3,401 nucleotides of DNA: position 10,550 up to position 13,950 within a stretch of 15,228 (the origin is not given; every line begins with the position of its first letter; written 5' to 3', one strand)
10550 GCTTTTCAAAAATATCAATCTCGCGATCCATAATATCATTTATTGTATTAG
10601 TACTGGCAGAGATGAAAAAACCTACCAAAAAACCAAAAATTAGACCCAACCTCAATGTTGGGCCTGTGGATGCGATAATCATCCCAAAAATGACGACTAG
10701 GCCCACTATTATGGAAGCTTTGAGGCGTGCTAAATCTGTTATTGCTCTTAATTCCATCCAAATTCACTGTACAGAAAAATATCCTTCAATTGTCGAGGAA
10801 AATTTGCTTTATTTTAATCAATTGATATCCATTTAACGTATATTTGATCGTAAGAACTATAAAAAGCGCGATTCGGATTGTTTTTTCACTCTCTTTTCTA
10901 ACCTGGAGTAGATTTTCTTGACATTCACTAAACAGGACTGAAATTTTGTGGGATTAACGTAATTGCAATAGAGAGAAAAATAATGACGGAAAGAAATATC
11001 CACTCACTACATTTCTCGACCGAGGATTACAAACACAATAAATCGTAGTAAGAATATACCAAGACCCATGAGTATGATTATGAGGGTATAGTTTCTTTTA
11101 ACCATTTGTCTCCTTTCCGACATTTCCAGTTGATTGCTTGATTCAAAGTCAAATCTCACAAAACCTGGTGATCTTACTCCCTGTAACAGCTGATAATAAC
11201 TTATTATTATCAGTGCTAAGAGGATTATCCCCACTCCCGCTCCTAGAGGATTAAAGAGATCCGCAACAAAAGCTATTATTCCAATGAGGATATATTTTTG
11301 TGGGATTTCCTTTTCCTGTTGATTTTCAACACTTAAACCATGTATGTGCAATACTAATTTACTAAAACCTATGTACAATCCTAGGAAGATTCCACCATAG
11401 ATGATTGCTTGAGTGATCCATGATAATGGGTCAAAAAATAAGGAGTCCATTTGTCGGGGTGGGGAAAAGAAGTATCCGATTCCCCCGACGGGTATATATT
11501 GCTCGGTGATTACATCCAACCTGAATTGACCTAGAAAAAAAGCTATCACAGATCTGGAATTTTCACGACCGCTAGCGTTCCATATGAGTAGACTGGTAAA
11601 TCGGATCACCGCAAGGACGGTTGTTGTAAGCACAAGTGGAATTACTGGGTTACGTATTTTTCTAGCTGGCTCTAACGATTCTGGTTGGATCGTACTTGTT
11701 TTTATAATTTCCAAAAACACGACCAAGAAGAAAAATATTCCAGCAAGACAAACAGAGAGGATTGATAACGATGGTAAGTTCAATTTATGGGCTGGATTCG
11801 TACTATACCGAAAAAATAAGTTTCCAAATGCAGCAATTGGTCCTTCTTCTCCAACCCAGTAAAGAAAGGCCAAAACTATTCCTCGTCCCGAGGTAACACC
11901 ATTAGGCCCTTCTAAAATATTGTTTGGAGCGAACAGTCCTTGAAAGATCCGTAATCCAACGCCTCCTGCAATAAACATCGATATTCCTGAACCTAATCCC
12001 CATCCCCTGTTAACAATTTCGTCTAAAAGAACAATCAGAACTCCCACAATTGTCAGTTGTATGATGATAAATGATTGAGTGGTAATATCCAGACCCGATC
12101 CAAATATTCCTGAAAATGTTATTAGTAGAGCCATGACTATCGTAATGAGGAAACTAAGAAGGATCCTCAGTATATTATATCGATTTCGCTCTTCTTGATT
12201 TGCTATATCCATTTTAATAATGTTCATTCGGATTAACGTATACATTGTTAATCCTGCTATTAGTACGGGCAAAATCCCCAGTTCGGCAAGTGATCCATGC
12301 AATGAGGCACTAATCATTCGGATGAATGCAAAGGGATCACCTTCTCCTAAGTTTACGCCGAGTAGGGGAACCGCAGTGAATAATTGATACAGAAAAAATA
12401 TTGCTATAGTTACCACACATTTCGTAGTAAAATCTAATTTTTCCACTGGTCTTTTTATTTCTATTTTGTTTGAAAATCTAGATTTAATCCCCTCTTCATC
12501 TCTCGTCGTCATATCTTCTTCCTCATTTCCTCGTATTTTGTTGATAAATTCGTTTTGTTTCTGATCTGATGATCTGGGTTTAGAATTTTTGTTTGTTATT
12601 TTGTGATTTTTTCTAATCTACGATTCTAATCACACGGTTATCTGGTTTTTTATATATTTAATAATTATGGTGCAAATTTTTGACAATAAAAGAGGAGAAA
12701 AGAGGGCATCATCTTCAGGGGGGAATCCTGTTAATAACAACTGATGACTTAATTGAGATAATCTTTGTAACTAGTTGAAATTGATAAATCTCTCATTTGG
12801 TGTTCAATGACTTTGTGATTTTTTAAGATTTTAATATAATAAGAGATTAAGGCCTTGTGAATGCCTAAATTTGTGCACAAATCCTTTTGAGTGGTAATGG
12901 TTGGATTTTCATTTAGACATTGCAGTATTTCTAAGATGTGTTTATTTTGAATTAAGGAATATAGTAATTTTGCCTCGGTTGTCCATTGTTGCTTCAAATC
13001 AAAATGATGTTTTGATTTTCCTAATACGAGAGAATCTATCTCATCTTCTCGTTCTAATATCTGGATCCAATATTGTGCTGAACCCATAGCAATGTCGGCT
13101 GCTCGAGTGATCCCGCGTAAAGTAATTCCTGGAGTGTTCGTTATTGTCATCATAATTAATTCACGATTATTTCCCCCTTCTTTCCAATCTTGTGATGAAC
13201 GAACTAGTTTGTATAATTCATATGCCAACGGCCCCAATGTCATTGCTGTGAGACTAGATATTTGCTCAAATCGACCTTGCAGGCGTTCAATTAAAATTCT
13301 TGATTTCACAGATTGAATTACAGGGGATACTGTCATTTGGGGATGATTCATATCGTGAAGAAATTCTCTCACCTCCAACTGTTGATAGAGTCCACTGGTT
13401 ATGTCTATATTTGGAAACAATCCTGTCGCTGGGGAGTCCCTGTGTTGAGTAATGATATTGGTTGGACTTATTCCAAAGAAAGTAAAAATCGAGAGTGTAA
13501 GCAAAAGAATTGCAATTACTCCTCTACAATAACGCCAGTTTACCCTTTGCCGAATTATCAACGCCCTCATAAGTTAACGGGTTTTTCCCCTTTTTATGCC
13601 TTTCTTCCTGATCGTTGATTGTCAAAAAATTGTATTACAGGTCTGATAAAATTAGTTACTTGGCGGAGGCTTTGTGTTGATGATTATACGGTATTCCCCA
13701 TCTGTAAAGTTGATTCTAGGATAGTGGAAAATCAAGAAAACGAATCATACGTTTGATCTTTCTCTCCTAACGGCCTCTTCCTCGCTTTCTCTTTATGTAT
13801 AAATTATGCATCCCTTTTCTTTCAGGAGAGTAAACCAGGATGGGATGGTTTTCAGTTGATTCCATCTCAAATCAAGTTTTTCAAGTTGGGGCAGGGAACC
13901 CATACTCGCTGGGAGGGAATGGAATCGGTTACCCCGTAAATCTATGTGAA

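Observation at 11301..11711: SecY/Sec61alpha paralog has lost both ribosome-binding loops yet keeps channel motifs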

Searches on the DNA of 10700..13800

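Call 98: search_rna_families(source=window, start=10700, end=13800, threshold=evalue, max_evalue=1)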
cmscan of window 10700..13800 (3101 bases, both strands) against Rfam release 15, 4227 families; matches with E-value up to 1: 0.
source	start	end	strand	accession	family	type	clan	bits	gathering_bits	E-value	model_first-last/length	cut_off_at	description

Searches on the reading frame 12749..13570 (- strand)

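Call 5: search_protein_families(library=pfam, proteins=[window:12749-13570:-], max_evalue=0.01)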
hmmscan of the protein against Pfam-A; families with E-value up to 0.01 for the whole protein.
window:12749-13570:- (273 aa): 5 families
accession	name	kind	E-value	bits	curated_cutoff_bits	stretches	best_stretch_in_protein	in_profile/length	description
PF24266.1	HTH_HVO_0163_N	-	1e-07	32.4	31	1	135-191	3-59/70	HVO_0163, N-terminal HTH domain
PF13412.12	HTH_24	-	5.3e-06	26.3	21.9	1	209-255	2-47/48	Winged helix-turn-helix DNA-binding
PF01047.28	MarR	-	5.3e-05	23.5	24.6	0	214-249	7-41/59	MarR family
PF01022.26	HTH_5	-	0.0015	18.8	22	1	213-251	5-41/47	Bacterial regulatory protein, arsR family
PF12802.13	MarR_2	-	0.0069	17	27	0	220-258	15-53/61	MarR family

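Call 92: search_protein_families(library=ncbifam, proteins=[window:12749-13570:-], max_evalue=0.1)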
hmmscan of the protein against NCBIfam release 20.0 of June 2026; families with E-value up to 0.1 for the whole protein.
window:12749-13570:- (273 aa): 5 families
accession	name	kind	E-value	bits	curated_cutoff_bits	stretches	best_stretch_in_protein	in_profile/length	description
TIGR04176.1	MarR_EPS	equivalog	7.7e-07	29.1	88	1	209-256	3-49/105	MarR family EPS-associated transcriptional regulator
NF041016.1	trans_reg_ArnR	equivalog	0.0063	15.9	400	1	178-257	87-165/269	HTH-type transcriptional activator ArnR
NF033788.1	HTH_metalloreg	subfamily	0.019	14.8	55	1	206-258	7-58/77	metalloregulator ArsR/SmtB family transcription factor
NF033789.1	repress_SdpR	subfamily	0.034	14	100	1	213-260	11-56/79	autorepressor SdpR family transcription factor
TIGR01884.1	cas_HTH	subfamily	0.067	12.6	60.2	0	210-265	142-197/202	CRISPR-associated CARF protein Csa3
